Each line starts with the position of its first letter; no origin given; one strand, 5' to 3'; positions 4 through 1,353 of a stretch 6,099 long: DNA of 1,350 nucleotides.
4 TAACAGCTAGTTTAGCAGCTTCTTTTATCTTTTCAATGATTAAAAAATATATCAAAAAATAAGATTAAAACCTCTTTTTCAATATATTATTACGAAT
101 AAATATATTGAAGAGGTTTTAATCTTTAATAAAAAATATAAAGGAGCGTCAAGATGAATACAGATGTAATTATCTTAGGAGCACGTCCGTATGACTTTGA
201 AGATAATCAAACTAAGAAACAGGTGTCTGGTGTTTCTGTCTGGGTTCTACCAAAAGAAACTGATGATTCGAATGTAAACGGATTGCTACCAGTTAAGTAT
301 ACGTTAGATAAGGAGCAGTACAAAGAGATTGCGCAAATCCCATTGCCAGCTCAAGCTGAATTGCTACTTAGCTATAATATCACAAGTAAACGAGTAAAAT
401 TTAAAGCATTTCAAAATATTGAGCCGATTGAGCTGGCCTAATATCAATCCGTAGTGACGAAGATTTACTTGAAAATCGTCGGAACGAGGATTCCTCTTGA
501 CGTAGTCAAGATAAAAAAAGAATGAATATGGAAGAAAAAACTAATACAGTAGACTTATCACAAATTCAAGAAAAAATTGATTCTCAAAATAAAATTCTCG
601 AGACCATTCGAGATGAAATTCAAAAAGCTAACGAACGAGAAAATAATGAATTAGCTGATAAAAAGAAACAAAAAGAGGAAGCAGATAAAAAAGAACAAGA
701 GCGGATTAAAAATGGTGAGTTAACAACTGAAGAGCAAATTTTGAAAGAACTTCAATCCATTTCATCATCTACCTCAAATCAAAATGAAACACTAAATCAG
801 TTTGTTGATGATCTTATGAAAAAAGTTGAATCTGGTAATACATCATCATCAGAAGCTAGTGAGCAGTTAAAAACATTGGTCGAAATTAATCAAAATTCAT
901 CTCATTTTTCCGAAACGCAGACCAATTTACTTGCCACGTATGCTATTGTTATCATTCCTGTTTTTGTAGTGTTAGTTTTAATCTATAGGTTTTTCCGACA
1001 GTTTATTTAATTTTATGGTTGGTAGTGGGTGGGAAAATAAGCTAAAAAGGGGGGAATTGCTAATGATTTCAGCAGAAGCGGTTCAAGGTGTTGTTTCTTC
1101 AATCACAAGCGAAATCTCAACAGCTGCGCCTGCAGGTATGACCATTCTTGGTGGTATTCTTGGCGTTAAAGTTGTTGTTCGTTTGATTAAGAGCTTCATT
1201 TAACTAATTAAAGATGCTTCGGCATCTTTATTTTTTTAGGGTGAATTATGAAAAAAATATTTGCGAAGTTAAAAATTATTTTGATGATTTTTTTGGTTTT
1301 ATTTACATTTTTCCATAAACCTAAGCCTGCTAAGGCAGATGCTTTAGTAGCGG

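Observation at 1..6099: Complete circular ~6,006-bp inovirus-like genome from a low-GC Gram-positive host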

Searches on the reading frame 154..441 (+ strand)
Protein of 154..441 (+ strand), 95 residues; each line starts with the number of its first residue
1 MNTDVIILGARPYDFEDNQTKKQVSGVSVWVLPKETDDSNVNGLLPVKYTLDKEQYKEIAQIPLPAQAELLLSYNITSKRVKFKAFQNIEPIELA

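Call 3: search_protein_families(library=pfam, proteins=[window:154-441:+], max_evalue=1)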
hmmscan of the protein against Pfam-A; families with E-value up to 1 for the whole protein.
window:154-441:+ (95 aa): 1 family
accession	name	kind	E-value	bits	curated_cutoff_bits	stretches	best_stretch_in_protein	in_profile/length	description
PF06898.16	YqfD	-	0.049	13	25.2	1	14-84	289-361/379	Putative stage IV sporulation protein YqfD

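Call 4: search_protein_families(library=phrogs, proteins=[window:154-441:+], max_evalue=0.1)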
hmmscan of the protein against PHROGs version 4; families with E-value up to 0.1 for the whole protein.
window:154-441:+ (95 aa): 1 family
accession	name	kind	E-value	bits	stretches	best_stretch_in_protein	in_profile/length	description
phrog_4994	-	unknown function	0.0082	17.5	1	1-92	3-93/103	-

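Call 40: find_homologous_proteins(query=window:154-441:+, max_evalue=0.001)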
Query window:154-441:+ (95 aa): 6 proteins with E <= 0.001 among 8 candidates.
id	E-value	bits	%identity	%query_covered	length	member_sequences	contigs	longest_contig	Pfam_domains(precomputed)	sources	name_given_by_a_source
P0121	5.7e-54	197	98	100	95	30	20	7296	-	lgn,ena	-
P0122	2.1e-53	195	97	100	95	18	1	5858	-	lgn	-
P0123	9.8e-31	123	63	99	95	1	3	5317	-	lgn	-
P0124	6.4e-25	104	53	100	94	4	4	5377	-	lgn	-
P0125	2.1e-24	103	75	72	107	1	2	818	-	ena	-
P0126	1.3e-23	100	54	100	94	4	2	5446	-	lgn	-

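Call 50: predict_structure(alignment_id=A1)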
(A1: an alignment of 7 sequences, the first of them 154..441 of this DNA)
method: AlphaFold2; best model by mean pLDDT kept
length: 95 residues; sequences in the alignment: 7
mean_pLDDT: 78.5   pTM: 0.60
mean pLDDT of the five models: 78.5, 75.0, 71.2, 48.2, 42.8
residues with pLDDT >= 90: 1; 70-90: 79; 50-70: 9; < 50: 6
segments of 3 or more residues with pLDDT < 50: 39-44
pLDDT, mean of each block of 10 residues (from residue 1): 84 87 85 64 59 82 84 81 84 73
secondary structure, 60 per line:
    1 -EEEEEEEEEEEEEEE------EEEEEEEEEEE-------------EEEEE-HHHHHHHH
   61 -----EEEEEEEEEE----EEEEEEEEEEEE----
elements in order: E2-16 E23-33 E47-51 H53-60 E66-75 E80-91

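Call 55: fold_search(model_id=the predicted structure, library=pdb)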
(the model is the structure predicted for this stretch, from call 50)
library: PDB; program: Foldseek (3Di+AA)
matches with E <= 10: 426; with E <= 0.001: 0
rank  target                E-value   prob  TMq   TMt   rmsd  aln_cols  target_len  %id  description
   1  3kf8_C                9.7e-02  0.96  0.46  0.26   7.3       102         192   17  Crystal structure of C. tropicalis Stn1-ten1 complex (released 2009-12-22)
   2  3kf8_A                1.1e-01  0.82  0.40  0.22   7.4        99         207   17  Crystal structure of C. tropicalis Stn1-ten1 complex (released 2009-12-22)
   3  8b9a_2                2.2e-01  0.47  0.33  0.09   8.4       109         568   11  S. cerevisiae replisome + Ctf4, bound by pol alpha primase. Complex engaged with a fork DNA substrate containing a 60  (released 2023-08-09)
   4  5ly5                  3.2e-01  0.63  0.38  0.43   5.9        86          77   13  Arcadin-1 from Pyrobaculum calidifontis (released 2017-01-18)
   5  2oq0_B                3.4e-01  0.84  0.47  0.26   6.1       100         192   10  Crystal Structure of the First HIN-200 Domain of Interferon-Inducible Protein 16 (released 2007-02-27)
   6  5yzp                  4.0e-01  0.82  0.44  0.25   6.8       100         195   11  Crystal structure of p204 HINa domain (released 2018-12-19)
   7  8idx_A                4.2e-01  0.82  0.44  0.24   7.0        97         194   10  Structure of p205 HIN (released 2024-02-14)
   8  8gme_B                4.4e-01  0.47  0.41  0.22   7.0       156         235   12  Crystal structure of the gp32-Dda-dT17 complex (released 2023-06-28)
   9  6oe9                  4.7e-01  0.85  0.47  0.25   6.6        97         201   10  Crystal structure of p204 HIN1 domain (released 2019-07-10)
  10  2k75_MODEL_1_A        4.9e-01  0.44  0.33  0.31   6.9       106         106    8  Solution NMR structure of the OB domain of Ta0387 from Thermoplasma acidophilum. Northeast Structural Genomics (released 2008-08-19)
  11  7zi4_D                5.2e-01  0.69  0.39  0.10   7.4        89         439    6  Cryo-EM structure of the human INO80 complex bound to a WT nucleosome (released 2023-04-19)
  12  7ojf_A                5.2e-01  0.60  0.43  0.32   7.7       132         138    9  CRYO-EM STRUCTURE OF SLYB13-BAMA FROM ESCHERICHIA COLI. (released 2022-07-27)
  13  3rlo                  5.2e-01  0.47  0.37  0.22   6.2       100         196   10  Structural Basis of Cytosolic DNA Recognition by Innate Receptors (released 2012-04-25)
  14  2atq_B                5.2e-01  0.35  0.39  0.21   8.2       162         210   13  RB69 single-stranded DNA binding protein-DNA polymerase fusion (released 2006-05-09)
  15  4ywl_A                5.5e-01  0.41  0.37  0.18   7.7       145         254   12  Pyrococcus furiosus MCM N-terminal domain F179A point mutant pentameric ring (released 2015-09-23)
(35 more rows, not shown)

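Call 67: fold_search(model_id=the predicted structure, library=viral)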
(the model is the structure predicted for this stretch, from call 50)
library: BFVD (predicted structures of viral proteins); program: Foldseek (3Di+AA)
matches with E <= 10: 778; with E <= 0.001: 0
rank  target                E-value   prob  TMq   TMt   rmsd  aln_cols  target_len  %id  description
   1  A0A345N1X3            2.2e-03  1.00  0.57  0.55   4.6       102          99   17  (no name in the UniProt tables at hand)
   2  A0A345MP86            3.6e-03  1.00  0.52  0.59   4.8        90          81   23  (no name in the UniProt tables at hand)
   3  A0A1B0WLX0            5.0e-03  1.00  0.44  0.26   6.6       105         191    8  (no name in the UniProt tables at hand)
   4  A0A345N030            9.7e-03  1.00  0.43  0.46   6.3        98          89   13  (no name in the UniProt tables at hand)
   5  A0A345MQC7            1.1e-02  1.00  0.55  0.57   5.1        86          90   15  (no name in the UniProt tables at hand)
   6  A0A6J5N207            2.3e-02  0.99  0.46  0.29   5.5        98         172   12  Uncharacterized protein [uncultured Caudovirales phage]
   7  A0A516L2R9            3.2e-02  0.97  0.45  0.42   5.3       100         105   10  (no name in the UniProt tables at hand)
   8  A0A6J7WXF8            3.8e-02  1.00  0.53  0.33   3.8        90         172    7  Uncharacterized protein [uncultured Caudovirales phage]
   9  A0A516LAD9            4.0e-02  0.98  0.43  0.37   6.6       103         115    5  (no name in the UniProt tables at hand)
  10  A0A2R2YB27            4.2e-02  1.00  0.43  0.28   3.6        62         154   11  Uncharacterized protein [Pseudomonas phage PPSC2]
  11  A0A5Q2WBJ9            4.2e-02  0.99  0.49  0.32   5.6       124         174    7  (no name in the UniProt tables at hand)
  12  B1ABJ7                4.2e-02  0.93  0.38  0.26   5.9        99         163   13  (no name in the UniProt tables at hand)
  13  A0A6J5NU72            4.9e-02  0.96  0.43  0.27   7.8       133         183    9  DUF669 domain-containing protein [uncultured Caudovirales phage]
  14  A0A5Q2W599            4.9e-02  0.90  0.41  0.18   7.2       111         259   16  (no name in the UniProt tables at hand)
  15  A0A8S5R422            5.5e-02  0.99  0.46  0.08   5.4        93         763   13  DNA polymerase [Siphoviridae sp. ctu8P6]
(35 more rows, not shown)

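Call 93: search_protein_families(library=ncbifam, proteins=[window:154-441:+], max_evalue=0.01)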
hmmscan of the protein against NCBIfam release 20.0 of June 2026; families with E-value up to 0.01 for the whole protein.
window:154-441:+ (95 aa): 0 families

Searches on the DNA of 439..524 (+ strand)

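Call 82: build_rna_model(alignment_id=A4, structure=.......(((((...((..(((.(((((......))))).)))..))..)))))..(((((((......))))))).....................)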
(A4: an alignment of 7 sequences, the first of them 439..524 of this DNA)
Model R1 built from alignment A4 (7 sequences, 97 columns); structure: as given.
model positions 94; base pairs 22; branch points 1; effective number of sequences 1.39; information 0.608 bits per position. Calibrated on 0.2 Mb of random sequence (short: E-values are rough).
structure used (alignment columns):
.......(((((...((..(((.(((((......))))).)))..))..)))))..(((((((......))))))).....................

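Call 83: search_with_rna_model(model_id=R1, sources=[window, L001, L002, L003, L012, L013, L014, L015, L016, L017, L018, L019, L020, L021, L022, L023, L024, L025, L026, L027, L029, L030, L031, L033, L034, L035, L036, L037, L038, L004, L008], max_evalue=1, show_alignments=0)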
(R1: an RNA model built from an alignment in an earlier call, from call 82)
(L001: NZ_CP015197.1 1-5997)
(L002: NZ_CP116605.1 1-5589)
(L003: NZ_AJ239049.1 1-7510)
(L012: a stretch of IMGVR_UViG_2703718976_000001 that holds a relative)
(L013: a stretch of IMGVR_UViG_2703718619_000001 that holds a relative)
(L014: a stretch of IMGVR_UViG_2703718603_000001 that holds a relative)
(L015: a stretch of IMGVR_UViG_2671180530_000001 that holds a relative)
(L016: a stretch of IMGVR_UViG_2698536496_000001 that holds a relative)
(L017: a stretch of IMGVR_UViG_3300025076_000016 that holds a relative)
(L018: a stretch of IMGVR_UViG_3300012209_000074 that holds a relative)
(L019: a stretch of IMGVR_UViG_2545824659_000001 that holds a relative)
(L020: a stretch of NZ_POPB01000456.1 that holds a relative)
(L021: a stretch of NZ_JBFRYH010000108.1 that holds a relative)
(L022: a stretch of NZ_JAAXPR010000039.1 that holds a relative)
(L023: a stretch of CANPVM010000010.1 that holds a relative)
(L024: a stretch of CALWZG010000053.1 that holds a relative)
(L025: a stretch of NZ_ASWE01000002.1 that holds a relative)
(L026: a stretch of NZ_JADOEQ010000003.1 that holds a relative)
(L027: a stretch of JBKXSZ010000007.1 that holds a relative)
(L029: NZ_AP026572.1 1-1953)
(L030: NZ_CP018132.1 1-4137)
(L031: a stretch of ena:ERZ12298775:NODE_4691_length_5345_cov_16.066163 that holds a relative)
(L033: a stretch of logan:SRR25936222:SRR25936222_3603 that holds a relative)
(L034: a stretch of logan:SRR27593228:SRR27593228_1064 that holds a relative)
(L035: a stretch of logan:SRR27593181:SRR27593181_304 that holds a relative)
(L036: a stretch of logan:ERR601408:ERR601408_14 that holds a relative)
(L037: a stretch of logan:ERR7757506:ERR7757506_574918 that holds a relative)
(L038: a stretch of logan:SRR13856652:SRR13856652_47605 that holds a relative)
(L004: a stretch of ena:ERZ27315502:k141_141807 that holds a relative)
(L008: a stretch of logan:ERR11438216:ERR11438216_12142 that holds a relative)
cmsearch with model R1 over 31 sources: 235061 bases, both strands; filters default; matches with E-value up to 1: 12.
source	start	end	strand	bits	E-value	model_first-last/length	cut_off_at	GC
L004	1207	1300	+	113.9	6.6e-29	1-94/94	no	0.34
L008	2417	2509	+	111.5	3.1e-28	1-94/94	no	0.34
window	439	532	+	105.6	1.4e-26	1-94/94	no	0.35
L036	4617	4710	+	104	4.4e-26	1-94/94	no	0.35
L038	1475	1569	+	91.1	1.9e-22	1-94/94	no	0.33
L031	5089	5181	+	89.3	6.6e-22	1-94/94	no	0.38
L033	3040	3132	+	89.3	6.6e-22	1-94/94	no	0.38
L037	5351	5392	+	42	1.9e-08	1-42/94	3'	0.33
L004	1164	1267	-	24.3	0.0021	1-94/94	no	0.34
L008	2424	2470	-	22.8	0.0056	8-54/94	no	0.38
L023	16148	16233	+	16.7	0.3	1-94/94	no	0.3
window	446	492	-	15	0.94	8-54/94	no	0.4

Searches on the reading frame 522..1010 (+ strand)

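Call 3: search_protein_families(library=pfam, proteins=[window:522-1010:+], max_evalue=1)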
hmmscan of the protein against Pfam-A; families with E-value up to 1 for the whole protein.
window:522-1010:+ (162 aa): 10 families
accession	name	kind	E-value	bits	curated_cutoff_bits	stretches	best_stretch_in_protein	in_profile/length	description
PF08690.15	GET2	-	2.6e-05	24.5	25.5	1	12-159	57-205/309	GET complex subunit GET2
PF07843.16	DUF1634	-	0.0041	17.7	27.5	1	109-160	30-81/102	Protein of unknown function (DUF1634)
PF20237.3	DUF6594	-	0.0083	16.5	30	1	17-155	71-194/238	Family of unknown function (DUF6594)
PF20584.3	DUF6787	-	0.024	15.4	27.5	1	114-161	18-61/79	Family of unknown function (DUF6787)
PF03836.20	RasGAP_C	-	0.026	15.1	26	1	60-121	45-104/137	RasGAP C-terminus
PF22928.2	INTS1_R4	-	0.085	13.2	27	1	68-109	8-49/102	Integrator complex subunit 1, R4 domain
PF14362.11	DUF4407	-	0.11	12.2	31.3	1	11-152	135-280/297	Domain of unknown function (DUF4407)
PF09850.14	DotU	-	0.19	11.8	27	0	85-157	135-201/205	Type VI secretion system protein DotU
PF02009.21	RIFIN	-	0.4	11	32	1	22-158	176-307/327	Rifin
PF04791.21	LMBR1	-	0.87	8.8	31.9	0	10-152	205-357/510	LMBR1-like membrane protein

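Call 4: search_protein_families(library=phrogs, proteins=[window:522-1010:+], max_evalue=0.1)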
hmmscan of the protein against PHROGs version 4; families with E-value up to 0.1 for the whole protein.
window:522-1010:+ (162 aa): 8 families
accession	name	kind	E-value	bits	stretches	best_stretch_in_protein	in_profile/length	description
phrog_32575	-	unknown function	0.0076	16.2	1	31-130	133-228/407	-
phrog_5715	-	DNA, RNA and nucleotide metabolism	0.013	16.1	1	27-105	45-125/213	exonuclease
phrog_124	-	DNA, RNA and nucleotide metabolism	0.018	15.5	1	15-129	238-349/382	Sak4-like ssDNA annealing protein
phrog_689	-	lysis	0.022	16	1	71-158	12-86/91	holin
phrog_32450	-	unknown function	0.082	13.9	0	22-65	43-85/125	-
phrog_16083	-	unknown function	0.088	14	0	123-159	27-60/63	-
phrog_9646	-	unknown function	0.088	13.7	0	94-161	13-80/130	-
phrog_4704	-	tail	0.099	12.3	0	13-135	62-178/625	tail length tape measure protein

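Call 93: search_protein_families(library=ncbifam, proteins=[window:522-1010:+], max_evalue=0.01)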
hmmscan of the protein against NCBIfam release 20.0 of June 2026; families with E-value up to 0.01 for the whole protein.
window:522-1010:+ (162 aa): 2 families
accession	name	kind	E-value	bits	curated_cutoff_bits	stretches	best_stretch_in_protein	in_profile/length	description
TIGR02168.1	SMC_prok_B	equivalog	0.00026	18.9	567.35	1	10-138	386-515/1181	chromosome segregation protein SMC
NF040788.1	S-lay_SlaB_Mtsph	equivalog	0.0015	17.5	700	1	71-156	328-413/416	S-layer protein SlaB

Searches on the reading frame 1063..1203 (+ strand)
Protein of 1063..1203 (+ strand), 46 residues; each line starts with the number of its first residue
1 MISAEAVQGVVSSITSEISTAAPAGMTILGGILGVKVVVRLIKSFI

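Call 59: search_solved_structures(query=A3, max_evalue=10, show_alignments=4)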
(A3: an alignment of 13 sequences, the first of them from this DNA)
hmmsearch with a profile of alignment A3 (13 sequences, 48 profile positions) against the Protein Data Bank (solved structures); distinct sequences matched with E-value up to 10: 6.
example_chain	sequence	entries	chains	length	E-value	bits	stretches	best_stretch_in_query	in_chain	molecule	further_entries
1hgv_A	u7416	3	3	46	7.4e-05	25.8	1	11-47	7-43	PH75 INOVIRUS MAJOR COAT PROTEIN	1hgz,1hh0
4rzp_A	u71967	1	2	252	0.002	21.2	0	3-17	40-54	Engineered Protein OR366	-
1q90_L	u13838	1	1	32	0.11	15.7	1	15-44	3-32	Cytochrome b6f complex subunit petL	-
8xks_N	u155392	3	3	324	0.34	14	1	18-45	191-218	Moc34 | CrTam35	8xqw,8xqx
8evm_A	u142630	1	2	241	0.82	12.8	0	22-40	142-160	Chlorophyll dimer protein designs, Special Pair 3 (SP3x)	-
3k89_A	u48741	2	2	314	1.8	11.8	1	22-38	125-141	Malonyl CoA-ACP transacylase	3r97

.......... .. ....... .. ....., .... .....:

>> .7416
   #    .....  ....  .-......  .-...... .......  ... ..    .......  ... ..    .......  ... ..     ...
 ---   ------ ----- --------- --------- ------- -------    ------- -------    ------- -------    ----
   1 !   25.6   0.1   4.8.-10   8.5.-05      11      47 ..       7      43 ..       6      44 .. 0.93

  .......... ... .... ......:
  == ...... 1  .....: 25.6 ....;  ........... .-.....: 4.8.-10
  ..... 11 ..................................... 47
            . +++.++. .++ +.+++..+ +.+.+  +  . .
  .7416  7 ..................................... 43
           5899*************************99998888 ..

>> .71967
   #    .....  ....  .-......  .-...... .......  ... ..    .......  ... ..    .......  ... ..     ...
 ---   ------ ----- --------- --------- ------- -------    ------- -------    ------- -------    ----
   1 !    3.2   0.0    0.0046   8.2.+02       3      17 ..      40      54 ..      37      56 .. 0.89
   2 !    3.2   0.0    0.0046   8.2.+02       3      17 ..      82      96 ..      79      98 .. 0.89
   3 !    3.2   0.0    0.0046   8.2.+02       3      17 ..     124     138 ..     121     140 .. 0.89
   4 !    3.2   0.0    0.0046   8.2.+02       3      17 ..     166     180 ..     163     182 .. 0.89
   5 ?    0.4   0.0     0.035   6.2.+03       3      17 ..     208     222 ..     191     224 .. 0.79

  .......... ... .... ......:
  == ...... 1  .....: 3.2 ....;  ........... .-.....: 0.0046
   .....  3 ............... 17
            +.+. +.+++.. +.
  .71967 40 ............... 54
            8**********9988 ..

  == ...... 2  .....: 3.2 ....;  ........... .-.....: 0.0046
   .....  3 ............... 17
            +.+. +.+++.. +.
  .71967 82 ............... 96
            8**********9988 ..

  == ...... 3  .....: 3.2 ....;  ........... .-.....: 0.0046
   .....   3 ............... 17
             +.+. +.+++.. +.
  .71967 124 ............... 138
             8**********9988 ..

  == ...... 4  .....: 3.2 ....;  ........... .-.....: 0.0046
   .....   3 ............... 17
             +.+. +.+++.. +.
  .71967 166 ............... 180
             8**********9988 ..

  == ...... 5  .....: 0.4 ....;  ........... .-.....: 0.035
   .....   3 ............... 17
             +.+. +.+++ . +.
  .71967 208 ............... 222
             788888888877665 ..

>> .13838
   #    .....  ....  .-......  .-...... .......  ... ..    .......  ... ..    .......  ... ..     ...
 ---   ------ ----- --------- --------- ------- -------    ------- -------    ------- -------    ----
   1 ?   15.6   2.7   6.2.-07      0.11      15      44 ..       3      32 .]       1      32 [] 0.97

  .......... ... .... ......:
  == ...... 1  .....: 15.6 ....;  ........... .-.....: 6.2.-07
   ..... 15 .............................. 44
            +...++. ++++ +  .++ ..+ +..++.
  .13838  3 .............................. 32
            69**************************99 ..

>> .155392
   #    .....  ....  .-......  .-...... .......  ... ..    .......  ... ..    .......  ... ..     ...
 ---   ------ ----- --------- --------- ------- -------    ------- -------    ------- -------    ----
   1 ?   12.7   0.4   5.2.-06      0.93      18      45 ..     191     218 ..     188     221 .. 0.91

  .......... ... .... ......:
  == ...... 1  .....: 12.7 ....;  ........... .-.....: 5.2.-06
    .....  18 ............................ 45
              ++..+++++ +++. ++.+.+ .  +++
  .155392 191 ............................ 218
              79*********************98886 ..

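Call 60: search_protein_families(library=pfam, alignment_id=A3, max_evalue=0.1)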
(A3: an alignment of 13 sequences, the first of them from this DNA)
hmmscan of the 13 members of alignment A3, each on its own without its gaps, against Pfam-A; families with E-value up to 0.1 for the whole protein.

A. member 1, seq(46 aa): 1 family
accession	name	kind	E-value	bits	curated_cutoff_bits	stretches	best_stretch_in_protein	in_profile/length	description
PF05356.16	Phage_Coat_B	-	0.00021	21.7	23.5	1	3-43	10-50/56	Inovirus Coat protein B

B. families by the number of members that match (of 13 scanned): 3 families
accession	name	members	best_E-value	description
PF05356.16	Phage_Coat_B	5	0.00021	Inovirus Coat protein B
PF06522.17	B12D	1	0.071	NADH-ubiquinone reductase complex 1 MLRQ subunit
PF01618.21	MotA_ExbB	1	0.078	MotA/TolQ/ExbB proton channel family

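Call 93: search_protein_families(library=ncbifam, proteins=[window:1063-1203:+], max_evalue=0.01)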
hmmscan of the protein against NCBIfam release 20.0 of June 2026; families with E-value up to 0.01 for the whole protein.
window:1063-1203:+ (46 aa): 0 families
